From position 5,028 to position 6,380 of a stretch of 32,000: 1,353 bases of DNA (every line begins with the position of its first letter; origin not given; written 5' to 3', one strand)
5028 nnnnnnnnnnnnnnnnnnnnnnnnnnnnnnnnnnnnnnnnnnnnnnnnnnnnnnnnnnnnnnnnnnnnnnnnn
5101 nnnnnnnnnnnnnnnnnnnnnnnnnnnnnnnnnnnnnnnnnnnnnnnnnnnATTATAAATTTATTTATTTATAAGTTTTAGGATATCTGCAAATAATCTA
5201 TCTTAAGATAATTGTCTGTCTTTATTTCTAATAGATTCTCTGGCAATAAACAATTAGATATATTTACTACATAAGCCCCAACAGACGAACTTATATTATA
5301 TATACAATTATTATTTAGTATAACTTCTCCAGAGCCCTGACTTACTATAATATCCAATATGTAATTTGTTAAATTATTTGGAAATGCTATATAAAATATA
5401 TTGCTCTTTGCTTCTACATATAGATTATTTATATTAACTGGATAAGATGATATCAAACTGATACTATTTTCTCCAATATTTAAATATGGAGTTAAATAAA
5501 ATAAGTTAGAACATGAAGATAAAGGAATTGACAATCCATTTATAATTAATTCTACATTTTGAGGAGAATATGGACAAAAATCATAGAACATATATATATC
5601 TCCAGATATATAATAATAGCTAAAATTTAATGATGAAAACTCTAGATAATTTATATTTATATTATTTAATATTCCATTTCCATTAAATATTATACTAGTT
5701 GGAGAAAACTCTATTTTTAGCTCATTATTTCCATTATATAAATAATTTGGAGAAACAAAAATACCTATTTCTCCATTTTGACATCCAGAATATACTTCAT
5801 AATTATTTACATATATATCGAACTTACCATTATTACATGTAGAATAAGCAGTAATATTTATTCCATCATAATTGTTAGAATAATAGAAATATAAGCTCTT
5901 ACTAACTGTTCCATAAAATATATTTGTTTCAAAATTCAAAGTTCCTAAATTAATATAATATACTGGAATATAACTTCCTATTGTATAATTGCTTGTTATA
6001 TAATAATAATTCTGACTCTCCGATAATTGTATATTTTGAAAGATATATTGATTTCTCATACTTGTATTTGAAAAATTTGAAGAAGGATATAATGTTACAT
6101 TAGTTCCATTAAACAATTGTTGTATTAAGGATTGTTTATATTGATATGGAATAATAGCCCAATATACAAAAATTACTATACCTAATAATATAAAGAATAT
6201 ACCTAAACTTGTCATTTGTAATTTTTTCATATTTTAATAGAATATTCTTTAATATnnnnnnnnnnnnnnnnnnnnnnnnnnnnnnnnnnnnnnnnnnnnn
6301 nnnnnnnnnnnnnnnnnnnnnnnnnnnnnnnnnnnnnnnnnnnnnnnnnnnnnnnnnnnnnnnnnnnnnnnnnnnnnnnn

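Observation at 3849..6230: Three-gene island of sequon-dense N/S/Y-rich surface proteins inside a housekeeping gene string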

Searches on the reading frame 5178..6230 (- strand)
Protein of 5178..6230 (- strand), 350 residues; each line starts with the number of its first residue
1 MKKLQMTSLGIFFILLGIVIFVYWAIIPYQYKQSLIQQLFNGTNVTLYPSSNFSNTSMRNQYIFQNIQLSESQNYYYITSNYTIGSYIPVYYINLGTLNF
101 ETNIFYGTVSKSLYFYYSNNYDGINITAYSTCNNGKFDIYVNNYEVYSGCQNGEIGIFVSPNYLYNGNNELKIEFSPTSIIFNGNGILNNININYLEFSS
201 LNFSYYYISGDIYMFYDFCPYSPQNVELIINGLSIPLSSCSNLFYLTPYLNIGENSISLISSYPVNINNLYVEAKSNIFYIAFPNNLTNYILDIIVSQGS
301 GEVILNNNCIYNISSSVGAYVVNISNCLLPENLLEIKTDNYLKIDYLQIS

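Call 3: search_protein_families(library=pfam, proteins=[window:5178-6230:-], max_evalue=1)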
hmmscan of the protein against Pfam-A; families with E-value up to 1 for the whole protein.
window:5178-6230:- (350 aa): 3 families
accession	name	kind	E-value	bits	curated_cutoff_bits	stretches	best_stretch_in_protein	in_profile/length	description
PF16954.10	HRG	-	0.0013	19.5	27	1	6-36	4-34/52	Haem-transporter, endosomal/lysosomal, haem-responsive gene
PF00558.24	Vpu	-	0.15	12.3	24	1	1-38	1-37/81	Vpu protein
PF12911.12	OppC_N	-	0.19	12.1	23.9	1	3-34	14-44/53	N-terminal TM domain of oligopeptide transport permease C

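Call 4: search_protein_families(library=ncbifam, proteins=[window:5178-6230:-], max_evalue=1)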
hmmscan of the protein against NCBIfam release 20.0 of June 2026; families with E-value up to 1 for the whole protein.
window:5178-6230:- (350 aa): 1 family
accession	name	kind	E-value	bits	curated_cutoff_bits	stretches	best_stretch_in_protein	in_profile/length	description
TIGR02174.1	CXXU_selWTH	subfamily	0.011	16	34.2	1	106-154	11-61/74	SelT/SelW/SelH family protein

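Call 6: find_homologous_proteins(query=window:5178-6230:-, max_evalue=0.01)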
Query window:5178-6230:- (350 aa): 7 proteins with E <= 0.01 among 1570 candidates.
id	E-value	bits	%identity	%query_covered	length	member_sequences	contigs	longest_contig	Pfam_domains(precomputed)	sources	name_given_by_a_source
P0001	2.6e-208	709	96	100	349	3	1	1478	-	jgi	-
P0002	4.4e-205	699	94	100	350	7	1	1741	-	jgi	jgi:hypothetical protein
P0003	3.3e-194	663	89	100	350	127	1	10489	-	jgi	-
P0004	1.8e-171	588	79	100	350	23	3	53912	-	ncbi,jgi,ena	ncbi:MAG: hypothetical protein ACO2ON_00625 [Candidatus Nanopusillus sp.]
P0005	1.1e-124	434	58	100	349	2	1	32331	-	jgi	jgi:hypothetical protein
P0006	2.9e-122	426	57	100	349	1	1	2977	-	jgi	jgi:hypothetical protein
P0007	1.3e-121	424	57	100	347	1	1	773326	-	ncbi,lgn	ncbi:hypothetical protein YN1_0350 [Nanoarchaeota archaeon]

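Call 13: find_encoding_contigs(protein=P0007, flank=8000, max_places=2)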
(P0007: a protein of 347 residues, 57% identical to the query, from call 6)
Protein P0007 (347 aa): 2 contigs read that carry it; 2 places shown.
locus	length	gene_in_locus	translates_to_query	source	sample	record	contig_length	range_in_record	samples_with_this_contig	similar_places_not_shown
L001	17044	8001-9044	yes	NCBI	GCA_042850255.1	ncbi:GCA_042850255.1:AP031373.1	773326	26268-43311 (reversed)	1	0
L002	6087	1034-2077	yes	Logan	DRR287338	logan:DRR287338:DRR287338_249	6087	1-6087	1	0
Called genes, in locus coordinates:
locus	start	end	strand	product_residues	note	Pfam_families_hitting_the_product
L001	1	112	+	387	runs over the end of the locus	-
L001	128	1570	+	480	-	PF01139:RtcB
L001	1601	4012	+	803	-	PF03104:DNA_pol_B_exo1, PF13482:RNase_H_2 (weak), PF10108:DNA_pol_B_exo2, PF00136:DNA_pol_B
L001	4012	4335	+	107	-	-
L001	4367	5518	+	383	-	-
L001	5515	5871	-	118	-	-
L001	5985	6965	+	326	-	-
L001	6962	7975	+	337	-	PF26356:Pelota_N, PF03465:eRF1_3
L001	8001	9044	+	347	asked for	-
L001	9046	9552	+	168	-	-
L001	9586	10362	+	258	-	PF00575:S1 (faint), PF07541:EIF_2_alpha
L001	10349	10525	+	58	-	PF04135:Nop10p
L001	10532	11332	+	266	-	PF09754:PAC2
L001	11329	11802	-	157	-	PF27325:MJ0538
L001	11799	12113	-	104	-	PF00935:Ribosomal_L44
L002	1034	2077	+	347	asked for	-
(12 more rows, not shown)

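Call 19: predict_structure(alignment_id=A1)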
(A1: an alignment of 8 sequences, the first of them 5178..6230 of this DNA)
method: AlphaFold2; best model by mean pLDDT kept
length: 350 residues; sequences in the alignment: 8
mean_pLDDT: 78.1   pTM: 0.52
mean pLDDT of the five models: 78.1, 70.5, 65.0, 53.6, 49.3
residues with pLDDT >= 90: 74; 70-90: 198; 50-70: 54; < 50: 24
segments of 3 or more residues with pLDDT < 50: 40-59
pLDDT, mean of each block of 10 residues (from residue 1): 56 81 74 58 32 35 83 82 70 63 61 75 81 89 90 85 82 81 76 74 84 85 77 83 86 88 81 84 84 94 91 94 90 90 91
secondary structure, 60 per line:
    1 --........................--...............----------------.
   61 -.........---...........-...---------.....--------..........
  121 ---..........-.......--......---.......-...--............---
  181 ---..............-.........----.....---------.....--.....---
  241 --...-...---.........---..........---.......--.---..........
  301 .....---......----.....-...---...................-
elements in order: H3-26 H29-43 E62-70 E74-84 E86-88 E98-102 E111-120 E124-133 E135-141 E144-149 E153-159 E166-177 E184-197 E199-207 E212-216 E226-230 E233-237 E243-245 E253-261 E265-274 E278-284 E291-305 E309-314 E319-323 E331-349

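Call 26: fold_search(model_id=the predicted structure, library=pdb)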
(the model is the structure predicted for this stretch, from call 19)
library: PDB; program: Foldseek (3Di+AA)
matches with E <= 10: 1177; with E <= 0.001: 24
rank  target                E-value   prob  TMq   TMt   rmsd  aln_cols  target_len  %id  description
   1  8qqh_BBB              1.7e-06  1.00  0.19  0.07  31.1       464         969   10  Structure of beta-galactosidase from Desulfurococcus amyloliticus (released 2024-08-14)
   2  8qqh_AAA              4.5e-06  0.99  0.17  0.07  31.9       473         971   11  Structure of beta-galactosidase from Desulfurococcus amyloliticus (released 2024-08-14)
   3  9fmt_D                7.1e-05  0.97  0.19  0.10  25.1       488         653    9  Cryo-EM structure of the BcsB hexameric crown from the E. coli cellulose secretion macrocomplex (released 2024-10-16)
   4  9fmt_E                8.8e-05  0.93  0.17  0.10  23.5       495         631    9  Cryo-EM structure of the BcsB hexameric crown from the E. coli cellulose secretion macrocomplex (released 2024-10-16)
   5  9fmt_B                1.4e-04  0.92  0.17  0.10  24.0       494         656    7  Cryo-EM structure of the BcsB hexameric crown from the E. coli cellulose secretion macrocomplex (released 2024-10-16)
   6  5fet                  1.4e-04  0.51  0.12  0.07  20.6       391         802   11  Crystal Structure of PVX_084705 in presence of Compound 2 (released 2016-01-13)
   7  9fmt_F                2.2e-04  0.94  0.19  0.10  25.9       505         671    7  Cryo-EM structure of the BcsB hexameric crown from the E. coli cellulose secretion macrocomplex (released 2024-10-16)
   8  9b8i                  2.6e-04  0.75  0.16  0.08  25.5       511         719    8  Cryo-EM structure of the E. coli cellulose synthase BcsB-BcsC fusion protein (released 2025-02-19)
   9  6a48                  2.7e-04  0.96  0.22  0.13  18.9       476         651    7  Crystal structure of reelin N-terminal region (released 2019-06-19)
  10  9fmt_A                3.0e-04  0.77  0.16  0.09  24.7       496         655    8  Cryo-EM structure of the BcsB hexameric crown from the E. coli cellulose secretion macrocomplex (released 2024-10-16)
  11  8uid_B                3.2e-04  1.00  0.18  0.27  13.3       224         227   15  Archaeal highly thermostable GH35 family beta-galactosidase from Desulfurococcus amyloliticus (released 2024-10-16)
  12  4mad_B                3.5e-04  0.98  0.20  0.13  19.2       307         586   11  Crystal structure of beta-galactosidase C (BgaC) from Bacillus circulans ATCC 31382 (released 2014-08-27)
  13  5x7o_A                3.5e-04  0.93  0.18  0.06  26.3       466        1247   11  Crystal structure of Paenibacillus sp. 598K alpha-1,6-glucosyltransferase (released 2017-07-26)
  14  6yg8_B                3.5e-04  0.75  0.16  0.09  26.0       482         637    8  Cryo-EM structure of a BcsB pentamer in the context of an assembled Bcs macrocomplex (released 2021-02-24)
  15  4e8d_A                3.9e-04  0.99  0.20  0.13  16.2       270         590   12  Crystal structure of streptococcal beta-galactosidase (released 2012-05-30)
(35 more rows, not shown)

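Call 38: find_related_loci(query=A1, collection=genome_contigs, flank=8000)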
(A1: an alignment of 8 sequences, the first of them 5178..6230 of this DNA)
Query A1 (350 aa) in genome_contigs; peptide patterns used: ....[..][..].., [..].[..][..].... (x = any residue, [..] = any of these).
169 stretches matched a pattern; 11 encode a relative of the query (tblastn E <= 1e-3); 11 distinct loci.
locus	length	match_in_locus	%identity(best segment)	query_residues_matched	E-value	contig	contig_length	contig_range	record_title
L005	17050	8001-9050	88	1-350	0e+0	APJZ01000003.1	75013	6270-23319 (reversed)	Candidatus Nanobsidianus stetteri Nst1_C3, whole genome shotgun sequence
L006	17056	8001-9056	86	1-350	0e+0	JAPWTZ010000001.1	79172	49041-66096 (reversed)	MAG: Candidatus Nanopusillus sp. isolate RSNS15 scaffold_44_c1, whole genome shotgun sequence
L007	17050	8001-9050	89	1-350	0e+0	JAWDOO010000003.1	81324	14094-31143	MAG: Candidatus Nanopusillus sp. isolate RHS.bin.5 NODE_16_length_81324_cov_19.9079, whole genome shotgun sequence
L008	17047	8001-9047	88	1-350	0e+0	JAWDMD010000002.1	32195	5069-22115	MAG: Candidatus Nanopusillus sp. isolate DS.bin.8 NODE_60_length_32195_cov_25.7055, whole genome shotgun sequence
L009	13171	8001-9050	87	1-350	2e-179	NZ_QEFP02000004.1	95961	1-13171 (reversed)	Candidatus Nanobsidianus stetteri isolate SCGC AB-777_F03 Ga0188911_101, whole genome shotgun sequence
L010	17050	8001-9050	79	1-350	1e-167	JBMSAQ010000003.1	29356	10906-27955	MAG: Candidatus Nanopusillus sp. isolate Nanopusillus-CON-C-r01 Nanopusillus-CON-C-r01_k141_77576, whole genome shotgun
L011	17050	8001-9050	84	1-350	2e-158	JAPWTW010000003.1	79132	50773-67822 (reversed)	MAG: Candidatus Nanopusillus sp. isolate RSNS12 scaffold_45_c1, whole genome shotgun sequence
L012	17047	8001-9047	57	1-350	2e-117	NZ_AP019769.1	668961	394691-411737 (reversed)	Nanobdella aerobiophila strain MJ1 chromosome, complete genome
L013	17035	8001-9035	57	2-350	5e-115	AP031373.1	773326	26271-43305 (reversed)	Nanoarchaeota archaeon YN1 DNA, complete genome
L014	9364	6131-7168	48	3-350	3e-93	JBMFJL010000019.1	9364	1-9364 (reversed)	MAG: Nanopusillaceae archaeon isolate KM4331-16 NODE_19_length_9364_cov_4.333154, whole genome shotgun sequence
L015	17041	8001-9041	58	2-350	1e-128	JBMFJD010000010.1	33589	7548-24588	MAG: Nanopusillaceae archaeon isolate KM4331-08 NODE_10_length_33589_cov_43.493495, whole genome shotgun sequence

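Call 40: search_protein_representatives(alignment_id=A1)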
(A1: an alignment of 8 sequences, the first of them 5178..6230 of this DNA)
Query: 8 sequences, 350 profile positions. Proteins with E-value up to 0.001 (for the whole library): 19; up to 1e-10: 14; up to 1e-30: 14. The best 19 are listed.
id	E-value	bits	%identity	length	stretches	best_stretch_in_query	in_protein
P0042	2.5e-109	382.2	-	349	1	3-350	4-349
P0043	1.7e-75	270.9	-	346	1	9-349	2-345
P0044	1.9e-72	260.9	-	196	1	155-350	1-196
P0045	1.3e-70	254.8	-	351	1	3-348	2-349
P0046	3.3e-70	253.5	-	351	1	3-348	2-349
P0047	1.1e-66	241.9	-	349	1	1-347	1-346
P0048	3.6e-62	227.1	-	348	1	8-350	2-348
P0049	4.6e-60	220.2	-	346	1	3-348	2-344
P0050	3.7e-55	204.0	-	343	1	3-340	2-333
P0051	1.2e-53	199.1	-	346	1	8-346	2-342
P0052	1.2e-51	192.5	-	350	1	5-349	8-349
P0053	3.9e-38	148.1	-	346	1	3-349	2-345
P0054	1.8e-35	139.3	-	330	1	16-349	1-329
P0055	4.1e-34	134.8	-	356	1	5-349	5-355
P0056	4.8e-07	45.8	-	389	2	133-273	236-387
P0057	4.3e-05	39.4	-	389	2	8-186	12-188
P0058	9.5e-05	38.2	-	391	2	137-272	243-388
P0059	1.2e-04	37.9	-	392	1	7-177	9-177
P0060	9.9e-04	34.9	-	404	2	109-266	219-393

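Call 43: search_protein_families(library=pfam, proteins=[P0056, P0057, P0058, P0059, P0060, P0055, P0049, P0052], max_evalue=1)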
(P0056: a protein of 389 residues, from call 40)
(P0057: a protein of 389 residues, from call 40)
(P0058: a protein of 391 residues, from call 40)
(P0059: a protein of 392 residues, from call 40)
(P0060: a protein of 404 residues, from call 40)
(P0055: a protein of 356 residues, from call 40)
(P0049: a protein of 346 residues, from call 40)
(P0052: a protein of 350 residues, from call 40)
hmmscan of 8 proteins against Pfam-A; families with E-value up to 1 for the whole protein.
P0056 (389 aa): 2 families
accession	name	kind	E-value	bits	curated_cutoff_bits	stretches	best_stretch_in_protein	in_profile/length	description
PF25339.1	C2_C2CD3_N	-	0.039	14.2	27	1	91-145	26-84/145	N-terminal C2 domain of C2CD3 protein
PF11507.13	Transcript_VP30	-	0.19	12.3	21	0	308-353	13-57/131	Ebola virus-specific transcription factor VP30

P0057 (389 aa): 1 family
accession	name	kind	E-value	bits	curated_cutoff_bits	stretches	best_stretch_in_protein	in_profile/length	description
PF09643.15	YopX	-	0.0014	19.1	22.4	1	96-201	21-120/128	YopX protein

P0058 (391 aa): 0 families

P0059 (392 aa): 1 family
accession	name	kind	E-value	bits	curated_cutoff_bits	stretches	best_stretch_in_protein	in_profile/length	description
PF14683.12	CBM-like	-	0.0097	16.3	27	0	154-184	121-148/160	Polysaccharide lyase family 4, domain III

P0060 (404 aa): 2 families
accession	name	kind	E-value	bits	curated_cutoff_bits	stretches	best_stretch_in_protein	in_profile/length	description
PF13364.12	BetaGal_ABD2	-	0.0027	18.9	23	0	251-294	64-107/112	Beta-galactosidase second all-beta domain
PF12733.13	Cadherin-like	-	0.047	14.6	24.2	1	116-190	11-73/89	Cadherin-like beta sandwich domain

P0055 (356 aa): 0 families

P0049 (346 aa): 1 family
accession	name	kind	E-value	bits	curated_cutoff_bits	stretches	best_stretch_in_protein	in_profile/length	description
PF25527.1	GBD-like_ZMIZ1_ZMIZ2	-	0.24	12.2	26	1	219-262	64-108/126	ZMIZ1/ZMIZ2 GBD-like domain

P0052 (350 aa): 2 families
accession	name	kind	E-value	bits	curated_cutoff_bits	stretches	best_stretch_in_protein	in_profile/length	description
PF25527.1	GBD-like_ZMIZ1_ZMIZ2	-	0.013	16.3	26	1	222-264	64-107/126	ZMIZ1/ZMIZ2 GBD-like domain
PF22280.2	VtrC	-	0.15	13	27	0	186-212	96-122/126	VtrC lipocalin-like domain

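Call 44: list_cluster_members(proteins=[P0056, P0057, P0059, P0060, P0055, P0049, P0052, P0053, P0047, P0043])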
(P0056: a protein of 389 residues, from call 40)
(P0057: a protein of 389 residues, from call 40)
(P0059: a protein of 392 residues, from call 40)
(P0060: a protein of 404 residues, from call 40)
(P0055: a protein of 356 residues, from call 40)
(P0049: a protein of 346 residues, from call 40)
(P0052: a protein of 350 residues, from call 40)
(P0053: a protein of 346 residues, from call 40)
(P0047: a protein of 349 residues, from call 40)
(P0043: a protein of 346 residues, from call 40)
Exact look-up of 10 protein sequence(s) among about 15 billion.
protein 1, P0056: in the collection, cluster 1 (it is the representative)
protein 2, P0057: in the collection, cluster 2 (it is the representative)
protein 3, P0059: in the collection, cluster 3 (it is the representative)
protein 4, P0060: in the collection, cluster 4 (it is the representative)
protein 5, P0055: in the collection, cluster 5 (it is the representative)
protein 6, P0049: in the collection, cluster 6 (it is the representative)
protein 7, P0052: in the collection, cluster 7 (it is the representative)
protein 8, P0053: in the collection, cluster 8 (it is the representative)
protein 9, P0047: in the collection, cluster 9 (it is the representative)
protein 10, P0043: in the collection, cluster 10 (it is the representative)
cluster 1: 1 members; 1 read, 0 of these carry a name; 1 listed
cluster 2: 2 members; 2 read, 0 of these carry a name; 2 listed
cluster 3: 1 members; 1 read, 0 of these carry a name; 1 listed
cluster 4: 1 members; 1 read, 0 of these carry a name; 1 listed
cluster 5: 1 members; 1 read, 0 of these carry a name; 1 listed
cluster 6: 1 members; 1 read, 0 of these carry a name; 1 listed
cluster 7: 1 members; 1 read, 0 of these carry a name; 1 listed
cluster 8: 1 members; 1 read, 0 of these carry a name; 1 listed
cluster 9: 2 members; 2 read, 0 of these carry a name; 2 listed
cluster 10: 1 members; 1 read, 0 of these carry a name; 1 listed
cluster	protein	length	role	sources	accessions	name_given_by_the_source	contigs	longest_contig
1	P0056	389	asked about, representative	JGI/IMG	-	-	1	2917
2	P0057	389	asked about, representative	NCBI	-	-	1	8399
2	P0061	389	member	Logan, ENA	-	-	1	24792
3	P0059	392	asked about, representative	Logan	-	-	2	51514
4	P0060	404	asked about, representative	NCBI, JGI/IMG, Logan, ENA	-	-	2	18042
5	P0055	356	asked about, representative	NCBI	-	-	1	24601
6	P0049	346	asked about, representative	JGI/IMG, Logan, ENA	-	-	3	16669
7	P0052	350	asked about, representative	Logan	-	-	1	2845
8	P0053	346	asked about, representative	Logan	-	-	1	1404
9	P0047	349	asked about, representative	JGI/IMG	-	-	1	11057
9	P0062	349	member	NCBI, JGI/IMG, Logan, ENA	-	-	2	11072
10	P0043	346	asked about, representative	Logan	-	-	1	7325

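Call 45: find_encoding_contigs(protein=P0060, flank=8000, max_places=2)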
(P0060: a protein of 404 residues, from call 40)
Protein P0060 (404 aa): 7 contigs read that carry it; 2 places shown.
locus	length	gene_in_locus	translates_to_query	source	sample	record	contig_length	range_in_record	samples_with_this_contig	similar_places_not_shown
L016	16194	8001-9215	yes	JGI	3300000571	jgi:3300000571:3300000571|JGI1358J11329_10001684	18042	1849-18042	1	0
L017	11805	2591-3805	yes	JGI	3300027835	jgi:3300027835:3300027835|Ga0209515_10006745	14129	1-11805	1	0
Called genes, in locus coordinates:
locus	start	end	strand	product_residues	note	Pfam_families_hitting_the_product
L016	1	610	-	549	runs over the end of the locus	PF18262:PhetRS_B1 (faint), PF03484:B5, PF01409:tRNA-synt_2d (weak), PF17759:tRNA_synthFbeta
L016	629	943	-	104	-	PF22600:MTPAP-like_central (weak), PF18765:Polbeta, PF01909:NTP_transf_2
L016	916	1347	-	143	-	PF05168:HEPN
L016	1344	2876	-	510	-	PF01409:tRNA-synt_2d, PF00587:tRNA-synt_2b (faint)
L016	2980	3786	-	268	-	PF01978:TrmB, PF11495:TrmB_EBD_N (weak)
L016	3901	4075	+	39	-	-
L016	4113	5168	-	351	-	PF26356:Pelota_N, PF03464:eRF1_2, PF03465:eRF1_3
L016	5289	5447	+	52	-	-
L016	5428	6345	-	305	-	PF05598:DUF772 (faint), PF01609:DDE_Tnp_1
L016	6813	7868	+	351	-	-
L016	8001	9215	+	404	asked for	-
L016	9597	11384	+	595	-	-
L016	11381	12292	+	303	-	-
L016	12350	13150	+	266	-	-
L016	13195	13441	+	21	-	-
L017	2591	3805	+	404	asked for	-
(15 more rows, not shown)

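Call 47: find_encoding_contigs(protein=P0059, flank=8000, max_places=1)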
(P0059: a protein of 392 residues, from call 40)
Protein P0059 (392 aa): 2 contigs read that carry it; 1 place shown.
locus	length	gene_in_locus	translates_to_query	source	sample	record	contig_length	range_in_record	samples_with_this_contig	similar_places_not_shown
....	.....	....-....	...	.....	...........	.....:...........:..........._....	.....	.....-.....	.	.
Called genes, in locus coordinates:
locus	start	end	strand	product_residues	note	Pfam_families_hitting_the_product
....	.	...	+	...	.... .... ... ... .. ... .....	-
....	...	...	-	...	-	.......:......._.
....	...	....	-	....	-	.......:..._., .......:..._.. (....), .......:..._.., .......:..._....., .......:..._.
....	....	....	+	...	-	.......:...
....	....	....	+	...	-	-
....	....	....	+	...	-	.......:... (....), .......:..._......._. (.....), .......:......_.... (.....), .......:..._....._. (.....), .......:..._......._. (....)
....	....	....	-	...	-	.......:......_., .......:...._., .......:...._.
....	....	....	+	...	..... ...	-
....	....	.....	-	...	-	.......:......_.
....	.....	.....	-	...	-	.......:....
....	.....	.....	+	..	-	-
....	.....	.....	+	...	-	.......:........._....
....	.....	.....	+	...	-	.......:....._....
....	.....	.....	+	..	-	-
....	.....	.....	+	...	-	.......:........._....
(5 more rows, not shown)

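Call 48: find_encoding_contigs(protein=P0055, flank=8000, max_places=1)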
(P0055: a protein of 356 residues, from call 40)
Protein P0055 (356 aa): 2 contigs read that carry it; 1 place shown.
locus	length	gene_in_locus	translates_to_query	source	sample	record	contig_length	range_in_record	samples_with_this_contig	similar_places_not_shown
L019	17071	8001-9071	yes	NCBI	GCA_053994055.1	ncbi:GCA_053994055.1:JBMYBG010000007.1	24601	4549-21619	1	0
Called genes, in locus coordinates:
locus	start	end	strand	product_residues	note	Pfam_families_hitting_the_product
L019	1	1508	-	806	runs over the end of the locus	PF03104:DNA_pol_B_exo1, PF13482:RNase_H_2 (weak), PF10108:DNA_pol_B_exo2, PF00136:DNA_pol_B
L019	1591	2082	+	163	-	-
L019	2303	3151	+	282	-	PF07091:FmrO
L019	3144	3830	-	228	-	PF22199:FKBP26_IF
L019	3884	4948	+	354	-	PF00091:Tubulin, PF12327:FtsZ_C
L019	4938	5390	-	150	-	PF03439:Spt5-NGN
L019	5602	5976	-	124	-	-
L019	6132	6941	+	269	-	-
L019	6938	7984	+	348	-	PF26356:Pelota_N, PF03464:eRF1_2 (faint), PF03465:eRF1_3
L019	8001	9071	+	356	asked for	-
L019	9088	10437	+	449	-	-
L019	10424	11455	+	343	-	-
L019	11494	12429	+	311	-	-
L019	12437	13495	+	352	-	-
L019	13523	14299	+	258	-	PF07541:EIF_2_alpha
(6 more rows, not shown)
